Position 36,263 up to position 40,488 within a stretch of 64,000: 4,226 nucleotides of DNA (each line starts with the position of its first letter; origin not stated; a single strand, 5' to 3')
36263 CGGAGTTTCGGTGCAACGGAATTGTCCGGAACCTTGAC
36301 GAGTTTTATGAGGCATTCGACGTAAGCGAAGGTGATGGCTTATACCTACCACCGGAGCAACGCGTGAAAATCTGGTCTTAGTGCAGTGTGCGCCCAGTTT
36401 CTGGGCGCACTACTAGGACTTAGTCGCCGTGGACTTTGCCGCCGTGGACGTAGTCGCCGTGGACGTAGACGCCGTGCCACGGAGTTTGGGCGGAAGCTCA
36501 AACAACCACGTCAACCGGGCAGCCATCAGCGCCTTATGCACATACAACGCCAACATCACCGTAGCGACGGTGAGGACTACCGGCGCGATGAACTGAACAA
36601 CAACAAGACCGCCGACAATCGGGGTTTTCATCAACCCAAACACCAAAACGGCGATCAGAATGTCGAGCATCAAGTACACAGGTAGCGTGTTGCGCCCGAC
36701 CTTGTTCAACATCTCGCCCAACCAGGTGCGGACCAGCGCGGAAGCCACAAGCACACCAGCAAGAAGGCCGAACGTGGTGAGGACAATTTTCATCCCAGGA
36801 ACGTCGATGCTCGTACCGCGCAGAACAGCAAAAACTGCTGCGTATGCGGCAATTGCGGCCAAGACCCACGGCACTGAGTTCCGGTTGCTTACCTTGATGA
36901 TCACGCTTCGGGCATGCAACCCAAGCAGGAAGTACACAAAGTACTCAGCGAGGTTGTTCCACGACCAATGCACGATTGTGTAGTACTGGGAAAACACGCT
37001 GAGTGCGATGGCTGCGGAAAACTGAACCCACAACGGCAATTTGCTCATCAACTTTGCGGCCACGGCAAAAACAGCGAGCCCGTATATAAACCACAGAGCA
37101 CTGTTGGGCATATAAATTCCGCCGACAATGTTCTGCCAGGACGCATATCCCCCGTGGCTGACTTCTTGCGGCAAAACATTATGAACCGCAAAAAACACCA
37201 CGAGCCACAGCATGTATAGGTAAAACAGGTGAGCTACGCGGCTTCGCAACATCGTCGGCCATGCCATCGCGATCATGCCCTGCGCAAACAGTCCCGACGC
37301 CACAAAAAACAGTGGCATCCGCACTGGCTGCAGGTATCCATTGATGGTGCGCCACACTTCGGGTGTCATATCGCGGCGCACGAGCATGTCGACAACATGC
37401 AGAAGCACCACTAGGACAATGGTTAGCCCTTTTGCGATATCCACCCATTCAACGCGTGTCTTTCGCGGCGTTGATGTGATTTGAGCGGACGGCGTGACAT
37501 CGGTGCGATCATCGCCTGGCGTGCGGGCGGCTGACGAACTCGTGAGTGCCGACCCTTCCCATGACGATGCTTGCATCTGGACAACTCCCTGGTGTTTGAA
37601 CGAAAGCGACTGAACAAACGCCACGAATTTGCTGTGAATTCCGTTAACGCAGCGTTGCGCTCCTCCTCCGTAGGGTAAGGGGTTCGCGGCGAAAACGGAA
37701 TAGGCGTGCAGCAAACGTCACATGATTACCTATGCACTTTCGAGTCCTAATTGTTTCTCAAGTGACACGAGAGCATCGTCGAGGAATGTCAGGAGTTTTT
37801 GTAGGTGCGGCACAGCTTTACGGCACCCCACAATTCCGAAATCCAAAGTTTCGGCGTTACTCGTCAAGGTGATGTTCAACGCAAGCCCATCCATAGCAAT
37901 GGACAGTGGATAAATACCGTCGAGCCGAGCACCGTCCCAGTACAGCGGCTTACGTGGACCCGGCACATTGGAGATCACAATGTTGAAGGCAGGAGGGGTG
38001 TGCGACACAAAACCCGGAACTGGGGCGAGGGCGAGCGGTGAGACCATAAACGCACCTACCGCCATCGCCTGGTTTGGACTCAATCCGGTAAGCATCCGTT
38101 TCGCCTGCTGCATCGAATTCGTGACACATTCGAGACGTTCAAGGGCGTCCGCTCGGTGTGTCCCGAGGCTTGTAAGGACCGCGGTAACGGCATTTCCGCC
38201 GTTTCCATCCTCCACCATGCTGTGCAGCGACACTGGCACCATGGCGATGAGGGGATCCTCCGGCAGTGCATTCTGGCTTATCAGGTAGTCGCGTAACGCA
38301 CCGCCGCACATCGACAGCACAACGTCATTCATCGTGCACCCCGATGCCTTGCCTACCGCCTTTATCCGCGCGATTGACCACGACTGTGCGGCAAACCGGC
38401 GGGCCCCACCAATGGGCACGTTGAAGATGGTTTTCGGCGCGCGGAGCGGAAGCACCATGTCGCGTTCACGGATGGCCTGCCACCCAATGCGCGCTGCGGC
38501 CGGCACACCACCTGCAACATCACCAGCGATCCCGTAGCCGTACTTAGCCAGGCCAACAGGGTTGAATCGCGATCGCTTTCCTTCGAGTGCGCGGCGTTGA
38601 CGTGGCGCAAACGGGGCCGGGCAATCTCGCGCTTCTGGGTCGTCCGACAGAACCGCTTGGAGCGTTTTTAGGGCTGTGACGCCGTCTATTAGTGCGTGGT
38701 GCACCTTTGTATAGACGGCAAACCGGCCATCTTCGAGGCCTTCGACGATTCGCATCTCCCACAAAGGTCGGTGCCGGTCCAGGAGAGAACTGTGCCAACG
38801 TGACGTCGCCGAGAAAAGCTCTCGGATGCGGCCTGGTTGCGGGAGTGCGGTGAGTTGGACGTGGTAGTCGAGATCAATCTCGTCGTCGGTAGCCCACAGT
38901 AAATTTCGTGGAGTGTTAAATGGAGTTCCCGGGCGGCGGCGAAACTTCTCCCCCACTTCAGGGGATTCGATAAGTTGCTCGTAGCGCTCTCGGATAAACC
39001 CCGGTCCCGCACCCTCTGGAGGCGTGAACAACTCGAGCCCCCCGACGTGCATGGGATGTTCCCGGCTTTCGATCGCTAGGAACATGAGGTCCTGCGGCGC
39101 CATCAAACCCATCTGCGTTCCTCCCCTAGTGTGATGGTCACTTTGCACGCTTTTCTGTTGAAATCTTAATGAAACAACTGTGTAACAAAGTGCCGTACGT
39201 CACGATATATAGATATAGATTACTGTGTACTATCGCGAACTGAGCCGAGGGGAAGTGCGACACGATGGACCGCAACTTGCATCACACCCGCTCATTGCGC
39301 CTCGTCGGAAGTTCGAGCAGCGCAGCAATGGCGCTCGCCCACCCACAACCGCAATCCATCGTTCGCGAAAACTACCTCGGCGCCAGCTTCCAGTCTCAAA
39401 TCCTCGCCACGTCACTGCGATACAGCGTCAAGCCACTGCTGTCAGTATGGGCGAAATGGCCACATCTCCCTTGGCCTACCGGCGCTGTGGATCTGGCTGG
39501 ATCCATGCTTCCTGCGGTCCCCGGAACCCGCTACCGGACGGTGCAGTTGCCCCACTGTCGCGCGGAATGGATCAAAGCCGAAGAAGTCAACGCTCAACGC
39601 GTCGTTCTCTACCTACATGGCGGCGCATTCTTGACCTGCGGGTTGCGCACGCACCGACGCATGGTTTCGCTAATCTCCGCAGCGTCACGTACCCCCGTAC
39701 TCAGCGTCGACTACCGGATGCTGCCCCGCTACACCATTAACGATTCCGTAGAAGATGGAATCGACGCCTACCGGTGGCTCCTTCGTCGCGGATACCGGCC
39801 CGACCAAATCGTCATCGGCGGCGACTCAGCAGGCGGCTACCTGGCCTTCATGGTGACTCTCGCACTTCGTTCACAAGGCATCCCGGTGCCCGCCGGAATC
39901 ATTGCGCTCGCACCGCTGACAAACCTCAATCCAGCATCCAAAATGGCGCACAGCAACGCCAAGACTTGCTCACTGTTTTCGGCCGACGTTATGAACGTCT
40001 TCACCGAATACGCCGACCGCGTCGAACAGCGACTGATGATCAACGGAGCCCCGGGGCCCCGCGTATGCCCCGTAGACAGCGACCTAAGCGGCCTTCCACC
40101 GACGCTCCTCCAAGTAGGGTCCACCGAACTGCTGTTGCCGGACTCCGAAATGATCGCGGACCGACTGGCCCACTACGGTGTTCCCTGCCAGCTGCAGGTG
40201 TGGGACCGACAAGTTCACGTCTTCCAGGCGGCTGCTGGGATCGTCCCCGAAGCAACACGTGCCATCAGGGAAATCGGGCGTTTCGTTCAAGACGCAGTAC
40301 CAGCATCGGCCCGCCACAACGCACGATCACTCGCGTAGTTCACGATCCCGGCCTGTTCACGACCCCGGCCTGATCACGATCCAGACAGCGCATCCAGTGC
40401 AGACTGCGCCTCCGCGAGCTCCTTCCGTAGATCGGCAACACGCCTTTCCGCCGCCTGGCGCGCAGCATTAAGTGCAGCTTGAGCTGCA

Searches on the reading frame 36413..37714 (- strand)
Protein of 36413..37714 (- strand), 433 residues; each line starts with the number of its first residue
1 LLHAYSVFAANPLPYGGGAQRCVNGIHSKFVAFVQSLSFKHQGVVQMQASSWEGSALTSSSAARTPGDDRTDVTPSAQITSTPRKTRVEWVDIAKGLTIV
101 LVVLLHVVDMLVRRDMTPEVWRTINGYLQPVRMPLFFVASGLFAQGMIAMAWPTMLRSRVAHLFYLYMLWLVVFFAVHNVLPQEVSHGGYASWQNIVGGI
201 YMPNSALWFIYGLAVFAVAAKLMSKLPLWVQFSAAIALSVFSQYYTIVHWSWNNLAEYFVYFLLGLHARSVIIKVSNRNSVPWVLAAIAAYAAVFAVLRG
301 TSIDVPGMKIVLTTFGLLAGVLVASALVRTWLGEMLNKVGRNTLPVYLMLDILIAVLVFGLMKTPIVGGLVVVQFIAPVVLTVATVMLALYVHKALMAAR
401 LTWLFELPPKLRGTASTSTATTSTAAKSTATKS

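Call 15: search_protein_families(library=pfam, proteins=[window:36413-37714:-], max_evalue=0.001)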
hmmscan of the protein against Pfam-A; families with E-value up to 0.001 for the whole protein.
window:36413-37714:- (433 aa): 1 family
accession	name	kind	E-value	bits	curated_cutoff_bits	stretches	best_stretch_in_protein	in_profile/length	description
PF01757.29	Acyl_transf_3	-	2.6e-26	92.9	31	1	89-386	2-321/326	Acyltransferase domain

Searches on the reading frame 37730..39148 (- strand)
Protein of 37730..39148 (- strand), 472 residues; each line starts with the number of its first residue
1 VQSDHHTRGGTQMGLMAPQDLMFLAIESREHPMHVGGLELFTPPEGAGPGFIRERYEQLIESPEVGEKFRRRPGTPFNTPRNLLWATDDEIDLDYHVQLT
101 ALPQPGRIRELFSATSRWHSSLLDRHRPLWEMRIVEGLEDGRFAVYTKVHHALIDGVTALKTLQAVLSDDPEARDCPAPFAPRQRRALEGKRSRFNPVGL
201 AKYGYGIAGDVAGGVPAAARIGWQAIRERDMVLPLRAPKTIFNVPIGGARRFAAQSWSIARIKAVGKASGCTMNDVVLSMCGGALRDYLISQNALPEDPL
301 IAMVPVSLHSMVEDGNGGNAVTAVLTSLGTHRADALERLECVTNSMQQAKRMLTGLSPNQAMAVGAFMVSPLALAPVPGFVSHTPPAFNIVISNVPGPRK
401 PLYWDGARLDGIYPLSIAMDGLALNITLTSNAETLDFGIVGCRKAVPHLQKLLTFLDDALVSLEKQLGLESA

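Call 15: search_protein_families(library=pfam, proteins=[window:37730-39148:-], max_evalue=0.001)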
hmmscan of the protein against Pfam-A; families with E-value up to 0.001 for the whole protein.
window:37730-39148:- (472 aa): 2 families
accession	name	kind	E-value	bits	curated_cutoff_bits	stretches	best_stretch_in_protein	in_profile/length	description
PF03007.21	WS_DGAT_cat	-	1.7e-79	267.7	23.6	1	16-277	1-263/263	Wax ester synthase/diacylglycerol acyltransferase catalytic domain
PF06974.18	WS_DGAT_C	-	4.6e-37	127.7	20.7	1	318-463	2-144/145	WS/DGAT C-terminal domain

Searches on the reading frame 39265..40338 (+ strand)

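Call 15: search_protein_families(library=pfam, proteins=[window:39265-40338:+], max_evalue=0.001)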
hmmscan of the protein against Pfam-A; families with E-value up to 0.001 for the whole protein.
window:39265-40338:+ (357 aa): 4 families
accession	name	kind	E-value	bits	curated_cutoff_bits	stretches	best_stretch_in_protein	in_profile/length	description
PF07859.19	Abhydrolase_3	-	2.4e-43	148.8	25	1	114-321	1-209/210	alpha/beta hydrolase fold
PF20434.5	BD-FAE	-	1.2e-07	31.9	26.8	1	106-200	8-109/215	BD-FAE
PF10340.15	Say1_Mug180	-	1.9e-05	24.2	21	1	109-246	120-265/374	Steryl acetyl hydrolase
PF00326.27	Peptidase_S9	-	0.00048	20.1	22.6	0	160-198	43-82/213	Prolyl oligopeptidase family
